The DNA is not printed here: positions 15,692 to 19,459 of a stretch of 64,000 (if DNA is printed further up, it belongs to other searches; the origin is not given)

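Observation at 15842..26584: A polyvalent-protein-type set of genes, split into separate coupled genes inside the head module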

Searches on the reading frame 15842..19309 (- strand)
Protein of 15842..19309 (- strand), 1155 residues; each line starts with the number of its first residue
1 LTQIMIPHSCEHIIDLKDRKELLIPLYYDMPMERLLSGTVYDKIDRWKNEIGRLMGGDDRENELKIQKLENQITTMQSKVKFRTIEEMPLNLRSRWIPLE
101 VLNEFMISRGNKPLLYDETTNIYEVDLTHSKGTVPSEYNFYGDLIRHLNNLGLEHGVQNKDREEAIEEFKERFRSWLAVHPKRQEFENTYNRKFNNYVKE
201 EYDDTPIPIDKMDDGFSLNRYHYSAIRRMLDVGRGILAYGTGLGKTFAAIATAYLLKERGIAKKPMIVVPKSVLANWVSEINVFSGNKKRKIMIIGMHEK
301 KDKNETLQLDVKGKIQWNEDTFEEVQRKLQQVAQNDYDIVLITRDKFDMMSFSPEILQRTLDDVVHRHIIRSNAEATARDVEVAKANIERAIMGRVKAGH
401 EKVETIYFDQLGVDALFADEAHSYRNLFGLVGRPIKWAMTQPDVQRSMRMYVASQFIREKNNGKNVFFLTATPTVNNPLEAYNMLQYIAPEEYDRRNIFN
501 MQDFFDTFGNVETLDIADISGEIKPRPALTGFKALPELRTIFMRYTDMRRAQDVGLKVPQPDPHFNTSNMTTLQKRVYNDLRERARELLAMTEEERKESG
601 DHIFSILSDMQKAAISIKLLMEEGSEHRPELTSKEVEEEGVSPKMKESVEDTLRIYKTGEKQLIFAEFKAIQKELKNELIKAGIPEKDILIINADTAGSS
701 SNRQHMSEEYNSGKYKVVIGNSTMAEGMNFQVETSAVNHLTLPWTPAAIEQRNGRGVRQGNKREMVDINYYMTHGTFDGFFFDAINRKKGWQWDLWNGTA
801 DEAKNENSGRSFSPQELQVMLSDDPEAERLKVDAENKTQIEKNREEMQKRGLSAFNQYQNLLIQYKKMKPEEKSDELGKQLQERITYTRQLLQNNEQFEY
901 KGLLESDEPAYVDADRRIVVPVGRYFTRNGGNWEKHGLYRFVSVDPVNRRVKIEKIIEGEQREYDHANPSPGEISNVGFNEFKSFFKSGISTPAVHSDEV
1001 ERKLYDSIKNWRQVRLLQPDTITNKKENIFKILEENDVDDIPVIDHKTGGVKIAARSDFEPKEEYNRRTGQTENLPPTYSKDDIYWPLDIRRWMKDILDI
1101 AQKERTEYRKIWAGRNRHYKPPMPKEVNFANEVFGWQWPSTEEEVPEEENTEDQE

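Call 4: search_protein_families(library=pfam, proteins=[window:15842-19309:-], max_evalue=0.01)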
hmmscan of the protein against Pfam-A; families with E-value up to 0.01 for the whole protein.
window:15842-19309:- (1155 aa): 4 families
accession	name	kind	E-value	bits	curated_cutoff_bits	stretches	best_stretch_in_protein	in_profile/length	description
PF00176.29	SNF2-rel_dom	-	4.9e-22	78.8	24.9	2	232-345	17-112/290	SNF2-related domain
PF00271.37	Helicase_C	-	8.3e-10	39.3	23.5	1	656-760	12-110/110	Helicase conserved C-terminal domain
PF04851.21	ResIII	-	1e-07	32.4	22.5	1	218-473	4-162/164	Type III restriction enzyme, res subunit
PF00270.35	DEAD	-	0.0027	17.9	26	0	223-307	5-92/167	DEAD/DEAH box helicase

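Call 5: search_protein_families(library=phrogs, proteins=[window:15842-19309:-], max_evalue=0.001)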
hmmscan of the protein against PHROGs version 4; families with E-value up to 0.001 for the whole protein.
window:15842-19309:- (1155 aa): 7 families
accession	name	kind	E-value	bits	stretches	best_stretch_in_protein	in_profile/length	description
phrog_11801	-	other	2.9e-161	539.8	2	30-623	666-1273/2269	DNA methyltransferase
phrog_1685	-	unknown function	7.6e-151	505.3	2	30-619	617-1265/2278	-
phrog_10089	-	moron, auxiliary metabolic gene and host takeover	5.7e-78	263.2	2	164-657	2300-2795/4647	DarB-like antirestriction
phrog_62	-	DNA, RNA and nucleotide metabolism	5.1e-47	161.1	1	178-878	682-1215/1881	DNA helicase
phrog_21007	-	other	5.9e-18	65.3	1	697-831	56-186/857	DNA methyltransferase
phrog_23807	-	unknown function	1.7e-12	47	1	651-770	518-643/1053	-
phrog_11354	-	unknown function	5.3e-07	30.3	1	704-797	13-106/116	-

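Call 33: search_dna_similar(query=window:15842-19222:-, collection=phages, mode=protein, max_rows=25)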
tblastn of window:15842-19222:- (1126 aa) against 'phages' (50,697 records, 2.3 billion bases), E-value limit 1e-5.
Records with a match: 137; places in all: 139; records where one place covers at least 80% of the query: 2.
Best place of each record, by identity: <60% 137.
By first word of the organism name: Bacteriophage 30; Ralstonia 21; Escherichia 15; Bacillus 11; Burkholderia 10; Pseudomonas 5; Klebsiella 5; Erwinia 5; Thermus 3; Streptococcus 3; and 19 more.
By host as written in the record: - 42; Escherichia coli 7; Ralstonia pseudosolanacearum I-31 (MT043) 5; Burkholderia cenocepacia 4; Ralstonia pseudosolanacearum I-33 (MT061) 4; Klebsiella pneumoniae NI9 3; Ralstonia pseudosolanacearum 3; Bordetella bronchiseptica 4715 2; and 48 more.
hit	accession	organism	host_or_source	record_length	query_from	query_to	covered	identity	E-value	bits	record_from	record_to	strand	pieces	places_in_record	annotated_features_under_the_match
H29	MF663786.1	Bordetella phage vB_BbrM_PHB04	Bordetella bronchiseptica 4715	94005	3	1025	91%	32.6%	9e-144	485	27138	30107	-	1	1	N-6 DNA methylase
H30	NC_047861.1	Bordetella phage vB_BbrM_PHB04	Bordetella bronchiseptica 4715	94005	3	1025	91%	32.6%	9e-144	485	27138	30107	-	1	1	DNA methyltransferase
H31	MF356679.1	Escherichia phage D6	Escherichia coli C600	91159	1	806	69%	28.8%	1e-59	339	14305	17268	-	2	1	defense against restriction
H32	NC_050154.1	Escherichia phage D6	Escherichia coli C600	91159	1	806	69%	28.8%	1e-59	339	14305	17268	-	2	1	DEAD/DEAH box helicase family protein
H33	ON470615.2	Escherichia phage vB_EcoM-673R5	Escherichia coli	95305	1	822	72%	26.6%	7e-52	298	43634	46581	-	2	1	hypothetical protein (x2)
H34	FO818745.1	Escherichia phage RCS47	Escherichia coli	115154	1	821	65%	27.5%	3e-51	296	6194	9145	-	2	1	putative DNA adenine methyltransferase and helicase, darB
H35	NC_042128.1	Escherichia phage RCS47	Escherichia coli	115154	1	821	65%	27.5%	3e-51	296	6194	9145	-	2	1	N-6 DNA methylase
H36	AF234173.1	Escherichia phage P1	-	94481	1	821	65%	27.2%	7e-52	298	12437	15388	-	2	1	darB: DarB | 99 pct identical (15 gaps) to fragment of P1 sequence deposited as ...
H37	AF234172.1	Escherichia phage P1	-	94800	1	821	65%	27.2%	7e-52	298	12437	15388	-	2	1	darB: DarB | 99 pct identical (15 gaps) to fragment of P1 sequence deposited as ...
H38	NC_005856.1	Escherichia phage P1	Escherichia coli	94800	1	821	65%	27.2%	7e-52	298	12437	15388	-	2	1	darB: N-6 DNA methylase | 99 pct identical (15 gaps) to fragment of P1 sequence deposited as ...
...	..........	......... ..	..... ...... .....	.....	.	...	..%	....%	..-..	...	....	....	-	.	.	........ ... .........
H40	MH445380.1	Escherichia phage P1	Escherichia coli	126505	1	821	65%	27.2%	2e-51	297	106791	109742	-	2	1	putative DNA methylase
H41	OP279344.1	Escherichia phage P1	Escherichia coli strain MG1655 Z1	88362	1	821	65%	27.1%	5e-51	296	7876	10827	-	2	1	darB: DarB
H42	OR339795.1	Escherichia phage phi456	Escherichia coli MC1061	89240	1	822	66%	26.9%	6e-51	296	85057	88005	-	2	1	DarB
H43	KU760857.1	Salmonella phage SJ46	Salmonella enterica subsp. enterica ...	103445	1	821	65%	27.0%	1e-50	291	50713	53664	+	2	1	putative DNA adenine methyltransferase | DNA methylase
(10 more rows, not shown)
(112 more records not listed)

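Call 34: get_annotated_region(hit=H30, flank=9000)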
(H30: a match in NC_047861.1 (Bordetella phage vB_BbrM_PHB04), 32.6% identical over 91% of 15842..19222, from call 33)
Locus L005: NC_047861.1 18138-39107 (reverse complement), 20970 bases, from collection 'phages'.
description: Bordetella phage vB_BbrM_PHB04, complete genome.
organism: Bordetella phage vB_BbrM_PHB04 (NCBI taxid 2029657)
taxonomy: Viruses; Duplodnaviria; Heunggongvirae; Uroviricota; Caudoviricetes; Phabquatrovirus; Phabquatrovirus PHB04
host: Bordetella bronchiseptica 4715; source: wastewater; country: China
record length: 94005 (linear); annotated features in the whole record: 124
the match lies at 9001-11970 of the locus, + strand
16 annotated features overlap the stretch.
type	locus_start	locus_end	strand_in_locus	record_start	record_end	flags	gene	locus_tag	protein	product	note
CDS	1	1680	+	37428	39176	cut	-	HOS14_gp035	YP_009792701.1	portal protein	-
CDS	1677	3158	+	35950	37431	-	-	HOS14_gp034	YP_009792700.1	hypothetical protein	-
CDS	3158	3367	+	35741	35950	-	-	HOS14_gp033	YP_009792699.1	hypothetical protein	-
CDS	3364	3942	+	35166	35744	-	-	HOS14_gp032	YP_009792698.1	metal-dependent phosphohydrolase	-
CDS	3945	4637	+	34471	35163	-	-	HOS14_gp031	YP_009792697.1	NinI-like serine-threonine phosphatase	-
CDS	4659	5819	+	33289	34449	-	-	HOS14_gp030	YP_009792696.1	hypothetical protein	-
CDS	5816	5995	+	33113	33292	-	-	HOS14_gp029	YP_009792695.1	hypothetical protein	-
CDS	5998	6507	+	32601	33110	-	-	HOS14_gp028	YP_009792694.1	hypothetical protein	-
CDS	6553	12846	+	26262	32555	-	-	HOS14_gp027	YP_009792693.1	DNA methyltransferase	-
CDS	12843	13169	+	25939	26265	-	-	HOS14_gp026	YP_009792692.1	Ulx-like anti-restriction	-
CDS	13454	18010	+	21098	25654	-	-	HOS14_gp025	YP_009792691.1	surperfamily II DNA or RNA helicase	-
CDS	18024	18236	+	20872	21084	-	-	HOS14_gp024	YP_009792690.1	hypothetical protein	-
CDS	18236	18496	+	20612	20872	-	-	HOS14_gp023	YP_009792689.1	hypothetical protein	-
CDS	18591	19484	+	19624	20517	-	-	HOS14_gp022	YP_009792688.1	head maturation protease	-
CDS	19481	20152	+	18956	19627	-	-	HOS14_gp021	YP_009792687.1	hypothetical protein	-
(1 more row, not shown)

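Call 35: get_annotated_region(hit=H38, flank=5000)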
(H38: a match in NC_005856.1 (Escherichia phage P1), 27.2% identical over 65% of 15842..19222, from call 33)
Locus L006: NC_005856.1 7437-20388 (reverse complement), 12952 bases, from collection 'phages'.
description: Enterobacteria phage P1, complete genome.
organism: Escherichia phage P1 (NCBI taxid 2886926)
taxonomy: Viruses; Duplodnaviria; Heunggongvirae; Uroviricota; Caudoviricetes; Punavirus; Punavirus P1
host: Escherichia coli; source: -; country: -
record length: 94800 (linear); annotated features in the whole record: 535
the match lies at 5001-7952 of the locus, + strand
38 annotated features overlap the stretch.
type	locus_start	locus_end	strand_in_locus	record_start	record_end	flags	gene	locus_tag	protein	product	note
misc_feature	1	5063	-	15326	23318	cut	-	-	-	-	99 pct identical (15 gaps) to fragment of P1 sequence deposited as locus AF125376.2 in GenBank Accession Number AF125376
misc_feature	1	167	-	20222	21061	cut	-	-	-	-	100 pct identical (0 gaps) to fragment of P1 sequence deposited as locus BACP117 in GenBank Accession Number X87673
CDS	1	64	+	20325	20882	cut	lyz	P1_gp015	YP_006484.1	endolysin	product 100 pct identical to previously identified gp17 protein of P1 in GenBank Accession Number CAA61013; region of ...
CDS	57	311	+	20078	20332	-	lydD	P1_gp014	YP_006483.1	holin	putative holin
CDS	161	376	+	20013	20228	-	lydE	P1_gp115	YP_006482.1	LydE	putative antiholin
CDS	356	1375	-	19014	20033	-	pro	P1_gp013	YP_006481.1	tail fiber protein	head processing, putative kinase/phosphatase probably involved in activation of host protease; region of aa 34..149 30 ...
CDS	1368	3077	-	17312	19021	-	prt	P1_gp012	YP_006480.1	portal protein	putative portal protein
regulatory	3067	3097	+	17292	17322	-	-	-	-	promoter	predicted sigma 70 promoter PdarB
regulatory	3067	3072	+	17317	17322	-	-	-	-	minus_35_signal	PdarB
regulatory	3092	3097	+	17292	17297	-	-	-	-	minus_10_signal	PdarB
regulatory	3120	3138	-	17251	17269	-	-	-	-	promoter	late promoter LPpro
regulatory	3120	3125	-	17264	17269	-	-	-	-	minus_10_signal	LPpro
regulatory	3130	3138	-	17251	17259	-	-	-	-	other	-22 region of LPpro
CDS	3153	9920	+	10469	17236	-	darB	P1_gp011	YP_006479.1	N-6 DNA methylase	defense against restriction; putative DNA adenine methyltransferase and helicase; protects against a subset of type I ...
misc_feature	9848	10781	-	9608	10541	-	-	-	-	-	99 pct identical (5 gaps) to fragment of P1 sequence deposited as locus PP1BOFFO in GenBank Accession Number M33224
CDS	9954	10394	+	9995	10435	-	ulx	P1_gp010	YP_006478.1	Ulx-like anti-restriction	unknown protein function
regulatory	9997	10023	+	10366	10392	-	ulx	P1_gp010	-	promoter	sigma 70 promoter P3lxc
regulatory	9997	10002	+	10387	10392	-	ulx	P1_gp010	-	minus_35_signal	P3lxc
regulatory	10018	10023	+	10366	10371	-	ulx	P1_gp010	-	minus_10_signal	P3lxc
misc_feature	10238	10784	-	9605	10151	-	-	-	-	-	100 pct identical (0 gaps) to fragment of P1 sequence deposited as locus PP1BOFY1 in GenBank Accession Number J05651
regulatory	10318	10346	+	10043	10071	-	ulx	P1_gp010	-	promoter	sigma 70 promoter P1lxc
regulatory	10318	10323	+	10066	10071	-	ulx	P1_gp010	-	minus_35_signal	P1lxc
regulatory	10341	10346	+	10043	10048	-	ulx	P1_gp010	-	minus_10_signal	P1lxc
CDS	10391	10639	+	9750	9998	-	lxc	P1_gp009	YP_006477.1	Lxc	modulator of C1 action; enhances binding of C1 to all its operators; lowers expression of C1; former name: bof; product ...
misc_feature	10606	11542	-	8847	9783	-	-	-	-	-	100 pct identical (0 gaps) to fragment of P1 sequence deposited as locus MYP1MOD in GenBank Accession Number X06287 at ...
misc_feature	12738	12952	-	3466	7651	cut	-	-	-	-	100 pct identical (0 gaps) to fragment of P1 sequence deposited as locus MYP1MOD in GenBank Accession Number X06287 at ...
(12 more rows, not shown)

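Call 58: search_protein_families(library=ncbifam, proteins=[window:15842-19222:-], max_evalue=0.1)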
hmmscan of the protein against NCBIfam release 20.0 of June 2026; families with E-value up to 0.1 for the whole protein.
window:15842-19222:- (1126 aa): 8 families
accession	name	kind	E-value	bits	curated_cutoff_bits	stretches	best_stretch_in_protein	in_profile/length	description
NF038317.1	DISARM_DrmD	equivalog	1.7e-15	56.5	610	1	627-748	503-626/1021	DISARM system SNF2-like helicase DrmD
NF041062.1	DpdE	equivalog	2.1e-14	52.4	500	1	597-730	510-639/1048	protein DpdE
NF038318.1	DISARM_DrmD_b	equivalog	3.1e-14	52.1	950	1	680-865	481-655/868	DISARM system SNF2-like helicase DrmD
NF042964.1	phospholipD_antiphage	equivalog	3.2e-14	52.2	1100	1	666-757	726-816/895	phospholipase D-like domain-containing anti-phage protein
NF058637.1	helic_SCO1167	equivalog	1.5e-09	36.5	1200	2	199-258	483-544/932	SCO1167/SCO6262 family helicase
TIGR04095.1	dnd_restrict_1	equivalog_domain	2.2e-06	27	600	1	187-256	7-78/451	DNA phosphorothioation system restriction enzyme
TIGR00595.1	priA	equivalog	0.021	13.4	230.35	1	648-702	278-332/509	replication restart helicase PriA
NF042913.1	CyRepA1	equivalog_domain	0.094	11.6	200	1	617-704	176-264/595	plasmid replication protein, CyRepA1 family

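Call 73: search_protein_families(library=padloc, proteins=[window:15842-19222:-], max_evalue=0.001)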
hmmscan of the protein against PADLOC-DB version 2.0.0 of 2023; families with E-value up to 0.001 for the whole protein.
window:15842-19222:- (1126 aa): 34 families (the best 25 are shown)
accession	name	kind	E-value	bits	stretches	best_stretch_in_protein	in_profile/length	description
PDLC00632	ZorD1|ZorD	-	1.9e-23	80.4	2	505-771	819-1084/1101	"SWI2/SNF2 helicase, Mrr-like nuclease"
PDLC00633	ZorD1|ZorD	-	2.3e-20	70.3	2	520-741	656-852/908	"SWI2/SNF2 helicase, Mrr-like nuclease"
PDLC02619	DrmD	-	1.2e-17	61.4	1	631-862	414-655/872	DrmD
PDLC00627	ZorD1|ZorD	-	6.4e-16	55.5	2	538-751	761-970/1006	"SWI2/SNF2 helicase, Mrr-like nuclease"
PDLC02500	BrxHI|BrxHII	-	6.9e-16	56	2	632-743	482-586/933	BrxHI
PDLC04556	PDC-M27C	-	1e-15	55.2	1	668-726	737-796/892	-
PDLC02621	DrmD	-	3.1e-15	53.5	1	627-746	518-639/1040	DrmD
PDLC02633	DrmD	-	6.1e-14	49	1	631-747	527-645/839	DrmD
PDLC02634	DrmD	-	5e-13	45.8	1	557-759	403-611/900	DrmD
PDLC02707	PbeA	-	7.3e-11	39.4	1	131-279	200-341/672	PbeA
PDLC02504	BrxHI|BrxHII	-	8.3e-11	38.5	1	628-744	482-595/971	BrxHII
PDLC02842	DpdE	-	8.9e-11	38.2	1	206-263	723-781/1176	DpdE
PDLC04554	PDC-M27C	-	1.1e-10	38.4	1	669-726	750-809/1217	-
PDLC02843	DpdE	-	6.6e-10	35.5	1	606-729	543-662/1091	DpdE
PDLC02840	DpdE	-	6.8e-10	35.9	1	608-737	537-661/1091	DpdE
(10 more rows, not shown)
